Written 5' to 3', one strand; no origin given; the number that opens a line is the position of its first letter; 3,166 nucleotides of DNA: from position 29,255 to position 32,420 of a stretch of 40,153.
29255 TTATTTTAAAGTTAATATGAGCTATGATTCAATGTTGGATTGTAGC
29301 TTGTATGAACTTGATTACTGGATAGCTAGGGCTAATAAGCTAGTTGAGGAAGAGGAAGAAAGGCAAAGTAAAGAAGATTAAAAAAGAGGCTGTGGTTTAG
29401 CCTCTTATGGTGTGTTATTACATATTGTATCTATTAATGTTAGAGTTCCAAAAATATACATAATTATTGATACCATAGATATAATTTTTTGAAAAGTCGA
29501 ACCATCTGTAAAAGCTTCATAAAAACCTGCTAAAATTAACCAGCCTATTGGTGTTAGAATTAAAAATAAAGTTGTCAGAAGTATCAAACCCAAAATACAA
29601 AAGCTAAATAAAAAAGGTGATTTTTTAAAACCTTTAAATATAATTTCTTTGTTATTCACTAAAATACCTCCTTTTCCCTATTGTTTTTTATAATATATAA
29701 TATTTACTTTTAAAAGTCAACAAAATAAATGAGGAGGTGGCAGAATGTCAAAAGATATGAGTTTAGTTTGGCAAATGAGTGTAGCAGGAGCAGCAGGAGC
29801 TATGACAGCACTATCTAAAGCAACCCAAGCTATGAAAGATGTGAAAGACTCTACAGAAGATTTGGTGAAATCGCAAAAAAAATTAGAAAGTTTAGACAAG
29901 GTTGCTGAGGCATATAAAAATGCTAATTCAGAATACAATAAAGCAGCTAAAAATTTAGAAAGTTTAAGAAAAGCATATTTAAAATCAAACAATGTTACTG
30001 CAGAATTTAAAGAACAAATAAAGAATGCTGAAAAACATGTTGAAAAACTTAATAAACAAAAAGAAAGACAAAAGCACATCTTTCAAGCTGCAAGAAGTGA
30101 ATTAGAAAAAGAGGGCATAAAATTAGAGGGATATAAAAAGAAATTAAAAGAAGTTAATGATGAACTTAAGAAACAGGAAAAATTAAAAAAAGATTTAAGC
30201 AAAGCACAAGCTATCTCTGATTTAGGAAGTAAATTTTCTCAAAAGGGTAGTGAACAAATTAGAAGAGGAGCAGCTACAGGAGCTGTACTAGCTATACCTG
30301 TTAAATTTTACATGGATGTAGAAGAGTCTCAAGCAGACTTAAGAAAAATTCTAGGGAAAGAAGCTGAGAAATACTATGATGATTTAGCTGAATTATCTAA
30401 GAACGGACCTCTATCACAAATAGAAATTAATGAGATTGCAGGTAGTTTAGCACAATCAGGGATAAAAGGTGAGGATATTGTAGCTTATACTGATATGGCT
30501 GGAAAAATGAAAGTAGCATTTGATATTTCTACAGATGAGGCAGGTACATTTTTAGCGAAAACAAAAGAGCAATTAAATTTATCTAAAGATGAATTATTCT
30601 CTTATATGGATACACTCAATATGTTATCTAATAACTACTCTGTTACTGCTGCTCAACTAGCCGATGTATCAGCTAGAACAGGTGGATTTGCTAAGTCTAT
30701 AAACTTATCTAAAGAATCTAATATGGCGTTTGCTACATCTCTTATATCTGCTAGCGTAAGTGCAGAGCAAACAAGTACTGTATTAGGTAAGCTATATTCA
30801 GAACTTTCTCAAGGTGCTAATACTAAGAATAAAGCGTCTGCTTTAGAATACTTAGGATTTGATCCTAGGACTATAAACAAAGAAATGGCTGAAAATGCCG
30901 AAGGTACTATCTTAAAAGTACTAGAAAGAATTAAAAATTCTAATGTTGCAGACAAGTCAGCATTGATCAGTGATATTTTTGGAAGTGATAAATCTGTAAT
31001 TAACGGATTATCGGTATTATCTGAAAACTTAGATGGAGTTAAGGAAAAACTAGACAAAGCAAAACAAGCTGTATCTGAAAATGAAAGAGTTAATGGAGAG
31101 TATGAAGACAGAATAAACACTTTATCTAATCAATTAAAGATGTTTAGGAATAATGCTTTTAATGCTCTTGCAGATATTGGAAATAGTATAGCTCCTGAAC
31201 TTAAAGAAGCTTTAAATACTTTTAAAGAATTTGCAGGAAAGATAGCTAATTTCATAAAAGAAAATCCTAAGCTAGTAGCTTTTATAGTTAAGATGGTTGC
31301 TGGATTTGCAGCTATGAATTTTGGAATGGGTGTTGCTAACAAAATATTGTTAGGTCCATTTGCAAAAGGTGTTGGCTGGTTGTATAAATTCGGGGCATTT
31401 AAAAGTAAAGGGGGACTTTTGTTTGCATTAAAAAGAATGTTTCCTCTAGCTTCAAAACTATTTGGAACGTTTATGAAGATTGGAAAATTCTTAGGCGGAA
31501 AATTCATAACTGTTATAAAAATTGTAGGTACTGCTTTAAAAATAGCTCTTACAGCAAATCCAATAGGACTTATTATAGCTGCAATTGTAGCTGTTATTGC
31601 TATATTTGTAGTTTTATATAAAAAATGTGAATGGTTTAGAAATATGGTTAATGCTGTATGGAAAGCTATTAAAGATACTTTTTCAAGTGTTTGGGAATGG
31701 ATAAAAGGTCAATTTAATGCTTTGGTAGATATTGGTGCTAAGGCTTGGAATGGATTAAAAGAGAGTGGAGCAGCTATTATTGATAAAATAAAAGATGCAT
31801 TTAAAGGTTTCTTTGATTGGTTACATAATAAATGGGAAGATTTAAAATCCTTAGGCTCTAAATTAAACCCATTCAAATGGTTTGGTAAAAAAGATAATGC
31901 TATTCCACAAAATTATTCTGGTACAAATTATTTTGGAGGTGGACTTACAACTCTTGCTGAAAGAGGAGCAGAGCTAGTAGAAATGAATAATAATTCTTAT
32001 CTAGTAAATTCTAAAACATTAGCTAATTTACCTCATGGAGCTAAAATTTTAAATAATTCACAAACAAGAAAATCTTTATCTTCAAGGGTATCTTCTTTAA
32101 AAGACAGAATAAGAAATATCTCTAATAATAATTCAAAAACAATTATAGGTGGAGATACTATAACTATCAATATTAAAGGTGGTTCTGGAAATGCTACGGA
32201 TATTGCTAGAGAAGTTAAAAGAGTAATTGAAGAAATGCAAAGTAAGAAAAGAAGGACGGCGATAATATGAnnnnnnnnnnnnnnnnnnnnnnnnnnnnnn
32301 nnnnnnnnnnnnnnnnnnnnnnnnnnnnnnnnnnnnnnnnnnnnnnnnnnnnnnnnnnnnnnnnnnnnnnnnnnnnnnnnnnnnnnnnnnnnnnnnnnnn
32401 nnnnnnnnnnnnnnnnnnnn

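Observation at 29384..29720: Autonomous antisense moron inside the tail operon: 2-TM membrane protein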

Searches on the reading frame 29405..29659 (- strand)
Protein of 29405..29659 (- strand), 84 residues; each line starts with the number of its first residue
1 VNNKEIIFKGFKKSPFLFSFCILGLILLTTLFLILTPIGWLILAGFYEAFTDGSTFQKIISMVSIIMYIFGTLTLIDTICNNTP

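Call 5: search_protein_families(library=pfam, proteins=[window:29405-29659:-], max_evalue=0.1)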
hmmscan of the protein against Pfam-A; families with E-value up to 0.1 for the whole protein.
window:29405-29659:- (84 aa): 0 families

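Call 11: find_homologous_proteins(query=window:29408-29659:-, max_evalue=0.01)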
Query window:29408-29659:- (84 aa): 20 proteins with E <= 0.01 among 35 candidates.
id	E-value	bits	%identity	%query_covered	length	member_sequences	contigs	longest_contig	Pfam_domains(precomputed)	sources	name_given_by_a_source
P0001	6.8e-44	165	94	100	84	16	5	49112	-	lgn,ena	-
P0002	8.2e-44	165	94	100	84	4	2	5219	-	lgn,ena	-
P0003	6.6e-42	159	93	100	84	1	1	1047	-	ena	-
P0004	1.4e-39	151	86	100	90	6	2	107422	-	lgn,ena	-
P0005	1.0e-37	145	83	100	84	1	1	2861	-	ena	-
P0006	3.9e-32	128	71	100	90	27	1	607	-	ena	-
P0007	3.2e-30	122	70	99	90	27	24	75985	-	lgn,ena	-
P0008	4.3e-30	121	69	100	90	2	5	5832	-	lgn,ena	-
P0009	4.5e-29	118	67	99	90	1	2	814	-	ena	-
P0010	1.7e-26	110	66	98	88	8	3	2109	-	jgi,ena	jgi:hypothetical protein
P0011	4.1e-23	99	60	99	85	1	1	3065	-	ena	-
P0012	6.1e-23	98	60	99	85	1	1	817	-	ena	-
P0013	3.8e-22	96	59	99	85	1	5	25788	-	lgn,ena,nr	nr:MAG TPA: hypothetical protein [Caudoviricetes sp.]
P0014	8.6e-22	95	58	99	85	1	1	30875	-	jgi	-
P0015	3.2e-20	90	59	98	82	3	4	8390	-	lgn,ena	-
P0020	9.8e-9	53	53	69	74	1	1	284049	-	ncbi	-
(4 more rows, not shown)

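Call 13: find_encoding_contigs(protein=P0007, flank=6000, max_places=4)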
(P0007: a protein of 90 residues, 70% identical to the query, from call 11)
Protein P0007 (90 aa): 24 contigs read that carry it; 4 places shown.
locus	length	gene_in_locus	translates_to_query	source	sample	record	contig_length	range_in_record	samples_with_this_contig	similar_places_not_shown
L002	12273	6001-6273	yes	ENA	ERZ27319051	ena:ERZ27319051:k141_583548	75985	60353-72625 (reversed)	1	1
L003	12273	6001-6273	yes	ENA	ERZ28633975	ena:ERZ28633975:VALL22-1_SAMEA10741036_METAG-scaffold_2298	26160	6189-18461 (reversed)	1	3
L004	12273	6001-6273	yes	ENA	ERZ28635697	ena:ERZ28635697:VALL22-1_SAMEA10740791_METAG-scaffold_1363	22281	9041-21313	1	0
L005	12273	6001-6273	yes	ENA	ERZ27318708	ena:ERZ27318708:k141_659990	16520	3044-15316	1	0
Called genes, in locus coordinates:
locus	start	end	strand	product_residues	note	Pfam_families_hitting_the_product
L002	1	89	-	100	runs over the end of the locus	-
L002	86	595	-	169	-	PF06995:Phage_P2_GpU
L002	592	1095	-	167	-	PF18946:Apex (weak)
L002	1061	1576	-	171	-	PF24032:YQBQ (weak)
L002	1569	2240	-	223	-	-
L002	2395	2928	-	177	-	PF11611:DUF4352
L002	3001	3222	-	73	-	PF05489:Phage_tail_X (weak)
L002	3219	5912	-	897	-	PF10145:PhageMin_Tail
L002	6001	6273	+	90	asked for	-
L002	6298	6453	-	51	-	-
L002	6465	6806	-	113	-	-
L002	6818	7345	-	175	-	PF04985:Phage_tube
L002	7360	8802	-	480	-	-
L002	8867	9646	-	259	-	-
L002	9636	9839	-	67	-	-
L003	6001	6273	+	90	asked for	-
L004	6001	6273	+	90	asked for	-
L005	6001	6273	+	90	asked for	-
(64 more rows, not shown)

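Call 14: find_encoding_contigs(protein=P0020, flank=6000, max_places=3)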
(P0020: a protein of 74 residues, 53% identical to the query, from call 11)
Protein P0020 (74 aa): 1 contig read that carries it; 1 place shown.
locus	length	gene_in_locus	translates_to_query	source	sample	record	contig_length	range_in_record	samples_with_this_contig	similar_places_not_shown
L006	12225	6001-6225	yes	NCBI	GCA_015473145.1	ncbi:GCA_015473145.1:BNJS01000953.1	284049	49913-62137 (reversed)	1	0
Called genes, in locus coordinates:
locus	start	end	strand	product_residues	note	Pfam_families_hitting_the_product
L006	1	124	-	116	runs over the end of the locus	PF22629:ACT_AHAS_ss, PF13710:ACT_5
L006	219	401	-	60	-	PF02775:TPP_enzyme_C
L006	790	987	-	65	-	PF00205:TPP_enzyme_M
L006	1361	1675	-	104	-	PF02776:TPP_enzyme_N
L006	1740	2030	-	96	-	-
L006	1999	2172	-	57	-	-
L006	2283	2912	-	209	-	PF00291:PALP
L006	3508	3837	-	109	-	PF24877:ILV_EDD_C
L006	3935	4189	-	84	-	PF00920:ILVD_EDD_N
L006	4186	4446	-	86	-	PF00920:ILVD_EDD_N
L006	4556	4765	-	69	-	PF00920:ILVD_EDD_N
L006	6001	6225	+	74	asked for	-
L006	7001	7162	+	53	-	PF10417:1-cysPrx_C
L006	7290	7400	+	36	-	-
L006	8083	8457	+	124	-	-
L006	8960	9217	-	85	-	PF00883:Peptidase_M17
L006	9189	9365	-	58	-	PF00883:Peptidase_M17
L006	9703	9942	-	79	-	PF00883:Peptidase_M17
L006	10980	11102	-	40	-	PF06071:YchF-GTPase_C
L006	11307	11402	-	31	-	-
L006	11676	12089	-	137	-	PF01926:MMR_HSR1, PF02421:FeoB_N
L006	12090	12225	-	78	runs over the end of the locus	PF00121:TIM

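Call 15: find_related_loci(query=A1, collection=genome_contigs, flank=5000)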
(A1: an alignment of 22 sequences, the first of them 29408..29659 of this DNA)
Query A1 (84 aa) in genome_contigs; peptide patterns used: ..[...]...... (x = any residue, [..] = any of these).
9 stretches matched a pattern; 2 encode a relative of the query (tblastn E <= 1e-3); 2 distinct loci.
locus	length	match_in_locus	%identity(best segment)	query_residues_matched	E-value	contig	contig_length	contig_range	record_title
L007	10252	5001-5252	73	1-84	4e-34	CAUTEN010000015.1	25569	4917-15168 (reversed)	MAG TPA_asm: uncultured Fusobacterium sp. isolate SRR15001305_bin.13_MetaWRAP_v1.3_MAG genome assembly, contig: ERZ14214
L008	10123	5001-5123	41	25-61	1e-4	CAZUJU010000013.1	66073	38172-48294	MAG TPA_asm: uncultured Thiotrichales bacterium isolate SRP072547_co1_8 genome assembly, contig: NODE_340_length_66073_c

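Call 16: find_related_loci(query=A1, collection=viral_contigs, flank=5000)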
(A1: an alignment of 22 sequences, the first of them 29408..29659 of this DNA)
Query A1 (84 aa) in viral_contigs; peptide patterns used: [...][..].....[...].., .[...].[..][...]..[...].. (x = any residue, [..] = any of these).
367 stretches matched a pattern; 10 encode a relative of the query (tblastn E <= 1e-3); 10 distinct loci.
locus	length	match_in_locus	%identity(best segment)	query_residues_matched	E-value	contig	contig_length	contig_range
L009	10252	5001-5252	94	1-84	1e-41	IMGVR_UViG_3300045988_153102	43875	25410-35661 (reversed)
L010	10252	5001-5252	94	1-84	1e-41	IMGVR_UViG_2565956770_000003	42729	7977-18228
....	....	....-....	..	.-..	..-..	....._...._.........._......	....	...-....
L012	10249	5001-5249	75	3-84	9e-32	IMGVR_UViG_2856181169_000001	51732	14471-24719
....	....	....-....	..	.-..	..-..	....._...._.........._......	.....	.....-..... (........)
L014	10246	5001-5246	60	1-82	2e-27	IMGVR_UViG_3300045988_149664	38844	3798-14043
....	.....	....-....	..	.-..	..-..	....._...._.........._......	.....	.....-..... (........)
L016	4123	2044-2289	65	1-82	1e-22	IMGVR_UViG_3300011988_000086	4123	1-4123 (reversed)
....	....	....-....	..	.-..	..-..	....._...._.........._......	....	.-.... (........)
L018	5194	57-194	52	37-82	7e-12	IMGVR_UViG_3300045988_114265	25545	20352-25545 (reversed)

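Call 28: search_protein_families(library=phrogs, proteins=[window:29408-29659:-, L007:4575-4796:+, L007:2622-2936:+, L007:2338-2586:+, L007:2073-2345:+], max_evalue=0.1)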
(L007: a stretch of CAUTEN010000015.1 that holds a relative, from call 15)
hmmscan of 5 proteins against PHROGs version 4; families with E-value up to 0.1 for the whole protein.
window:29408-29659:- (84 aa): 1 family
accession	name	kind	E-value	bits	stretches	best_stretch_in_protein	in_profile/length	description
phrog_13405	-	moron, auxiliary metabolic gene and host takeover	0.028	16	1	18-81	5-67/115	membrane protein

L007:4575-4796:+ (73 aa): 1 family
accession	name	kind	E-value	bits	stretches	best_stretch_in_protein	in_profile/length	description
phrog_6473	-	unknown function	2.5e-32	111.9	1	2-68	11-77/78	-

L007:2622-2936:+ (104 aa): 0 families

L007:2338-2586:+ (82 aa): 0 families

L007:2073-2345:+ (90 aa): 0 families

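Call 29: search_protein_families(library=padloc, proteins=[window:29408-29659:-, L007:4575-4796:+, L007:2622-2936:+, L007:2338-2586:+, L007:2073-2345:+], max_evalue=1)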
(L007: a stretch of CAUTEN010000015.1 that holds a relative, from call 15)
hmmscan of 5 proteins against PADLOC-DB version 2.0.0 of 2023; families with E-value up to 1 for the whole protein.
window:29408-29659:- (84 aa): 0 families

L007:4575-4796:+ (73 aa): 0 families

L007:2622-2936:+ (104 aa): 0 families

L007:2338-2586:+ (82 aa): 0 families

L007:2073-2345:+ (90 aa): 0 families

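Call 61: predict_structure(alignment_id=A2)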
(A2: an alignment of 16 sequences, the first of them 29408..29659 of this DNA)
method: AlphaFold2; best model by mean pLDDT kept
length: 84 residues; sequences in the alignment: 16
mean_pLDDT: 85.9   pTM: 0.66
mean pLDDT of the five models: 85.9, 80.8, 65.7, 64.5, 63.9
residues with pLDDT >= 90: 48; 70-90: 28; 50-70: 4; < 50: 4
segments of 3 or more residues with pLDDT < 50: 1-4
pLDDT, mean of each block of 10 residues (from residue 1): 58 87 92 92 91 92 91 88 75
secondary structure, 60 per line:
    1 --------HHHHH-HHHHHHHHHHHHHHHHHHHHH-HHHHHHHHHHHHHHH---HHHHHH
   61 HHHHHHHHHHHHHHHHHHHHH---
elements in order: H9-13 H15-35 H37-51 H55-81

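Call 63: search_protein_representatives(alignment_id=A2)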
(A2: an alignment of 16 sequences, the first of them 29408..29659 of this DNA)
Query: 16 sequences, 85 profile positions. Proteins with E-value up to 0.001 (for the whole library): 6; up to 1e-10: 2; up to 1e-30: 0. The best 6 are listed.
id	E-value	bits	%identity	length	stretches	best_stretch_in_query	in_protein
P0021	2.5e-25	104.4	-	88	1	3-82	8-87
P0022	1.9e-21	91.9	-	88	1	1-72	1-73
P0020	1.5e-10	57.0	-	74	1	1-59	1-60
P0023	3.1e-09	52.8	-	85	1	2-36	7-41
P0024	4.4e-06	42.7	-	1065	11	33-50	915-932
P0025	2.6e-04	37.0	-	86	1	7-74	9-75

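Call 65: fold_search(model_id=the predicted structure, library=viral)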
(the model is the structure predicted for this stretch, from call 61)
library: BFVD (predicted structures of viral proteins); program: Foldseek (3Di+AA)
matches with E <= 10: 7; with E <= 0.001: 0
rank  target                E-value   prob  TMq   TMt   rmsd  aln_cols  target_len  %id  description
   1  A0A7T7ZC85            3.2e+00  0.25  0.39  0.47   5.4        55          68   29  (no name in the UniProt tables at hand)
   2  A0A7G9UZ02            8.6e+00  0.12  0.36  0.41   6.3        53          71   26  Uncharacterized protein [Streptomyces phage Faust]
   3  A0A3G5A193            8.6e+00  0.06  0.28  0.17   5.9        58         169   16  Uncharacterized protein [Faunusvirus sp.]
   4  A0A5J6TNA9            9.1e+00  0.10  0.34  0.18   6.1        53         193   24  (no name in the UniProt tables at hand)
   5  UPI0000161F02         9.1e+00  0.04  0.23  0.25  11.0        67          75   21  (no name look-up for this kind of identifier)
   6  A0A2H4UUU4            9.7e+00  0.04  0.29  0.18   9.5        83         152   17  Uncharacterized protein [Bodo saltans virus]
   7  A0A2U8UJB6            9.7e+00  0.04  0.31  0.17  12.4        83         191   19  DUF2637 domain-containing protein [Gordonia phage Jace]

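Call 90: search_solved_structures(query=A2, max_evalue=1)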
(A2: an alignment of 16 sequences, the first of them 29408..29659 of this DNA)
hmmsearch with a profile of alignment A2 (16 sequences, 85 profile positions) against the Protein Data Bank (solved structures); distinct sequences matched with E-value up to 1: 4.
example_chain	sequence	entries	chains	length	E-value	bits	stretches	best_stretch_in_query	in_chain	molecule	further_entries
8ya2_B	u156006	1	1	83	0.15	15.4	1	26-79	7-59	Cell division protein FtsQ,Lactose permease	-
8ya0_B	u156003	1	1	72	0.16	15.2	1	26-79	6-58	Cell division protein FtsQ,Lactose permease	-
3d31_C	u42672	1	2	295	0.9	12.8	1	11-70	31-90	Sulfate/molybdate ABC transporter, permease protein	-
8ya3_B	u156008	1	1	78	0.97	12.7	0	26-73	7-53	Cell division protein FtsQ,Lactose permease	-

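Call 91: search_protein_families(library=ncbifam, proteins=[window:29408-29659:-], max_evalue=0.1)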
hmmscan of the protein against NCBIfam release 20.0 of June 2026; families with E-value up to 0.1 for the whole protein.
window:29408-29659:- (84 aa): 1 family
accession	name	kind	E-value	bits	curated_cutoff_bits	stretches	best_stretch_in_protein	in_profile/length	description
NF041635.1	STM3941_fam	subfamily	0.024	14.5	40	1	25-84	5-61/157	STM3941 family protein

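Call 95: fold_search(model_id=the predicted structure, library=pdb)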
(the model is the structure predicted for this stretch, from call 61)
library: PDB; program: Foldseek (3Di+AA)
matches with E <= 10: 0; with E <= 0.001: 0
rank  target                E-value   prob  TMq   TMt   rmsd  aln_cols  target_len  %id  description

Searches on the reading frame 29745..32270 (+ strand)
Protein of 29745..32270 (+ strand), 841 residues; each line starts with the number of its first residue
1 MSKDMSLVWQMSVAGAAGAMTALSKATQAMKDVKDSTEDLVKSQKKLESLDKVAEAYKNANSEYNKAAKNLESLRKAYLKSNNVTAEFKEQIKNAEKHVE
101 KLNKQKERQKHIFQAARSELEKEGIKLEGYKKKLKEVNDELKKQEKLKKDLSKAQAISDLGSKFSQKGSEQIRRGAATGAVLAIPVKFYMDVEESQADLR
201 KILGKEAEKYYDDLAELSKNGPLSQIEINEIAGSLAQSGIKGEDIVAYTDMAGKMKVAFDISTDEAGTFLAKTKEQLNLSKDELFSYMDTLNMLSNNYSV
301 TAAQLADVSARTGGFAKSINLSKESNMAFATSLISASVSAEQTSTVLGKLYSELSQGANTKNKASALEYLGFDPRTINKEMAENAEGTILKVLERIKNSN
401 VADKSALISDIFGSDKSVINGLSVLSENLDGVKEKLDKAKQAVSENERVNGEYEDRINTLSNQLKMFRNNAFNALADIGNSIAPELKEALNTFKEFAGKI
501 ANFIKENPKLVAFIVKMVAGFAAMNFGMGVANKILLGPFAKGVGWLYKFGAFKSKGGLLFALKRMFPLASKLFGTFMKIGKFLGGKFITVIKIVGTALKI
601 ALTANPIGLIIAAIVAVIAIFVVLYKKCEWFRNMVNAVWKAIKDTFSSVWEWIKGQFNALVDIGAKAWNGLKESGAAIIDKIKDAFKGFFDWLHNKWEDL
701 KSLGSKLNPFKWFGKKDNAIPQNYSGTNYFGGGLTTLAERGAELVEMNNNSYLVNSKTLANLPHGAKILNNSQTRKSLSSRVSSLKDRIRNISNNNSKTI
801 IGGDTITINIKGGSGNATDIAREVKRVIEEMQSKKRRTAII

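Call 5: search_protein_families(library=pfam, proteins=[window:29745-32270:+], max_evalue=0.1)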
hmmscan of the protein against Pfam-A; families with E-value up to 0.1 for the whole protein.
window:29745-32270:+ (841 aa): 7 families
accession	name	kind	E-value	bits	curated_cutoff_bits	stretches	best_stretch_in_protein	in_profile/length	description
PF10145.14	PhageMin_Tail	-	1.4e-29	103.9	33.2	1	213-413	3-201/201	Phage-related minor tail protein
PF05557.18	MAD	-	0.0053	15.7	30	1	22-167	32-182/661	Mitotic checkpoint protein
PF24767.1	UBA_At5g58720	-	0.0091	16.3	27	1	49-71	18-40/44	At5g58720 UBA-like domain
PF16542.10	PNKP_ligase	-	0.022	14.4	28.2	1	10-118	147-254/377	PNKP adenylyltransferase domain, ligase domain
PF04108.17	ATG17_like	-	0.049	13.5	43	1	50-147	2-105/355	Autophagy protein ATG17-like domain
PF07544.18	Med9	-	0.06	13.8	26.9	1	424-464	23-66/80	RNA polymerase II transcription mediator complex subunit 9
PF08581.15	Tup_N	-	0.087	13.6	28.7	1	425-471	2-48/77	Tup N-terminal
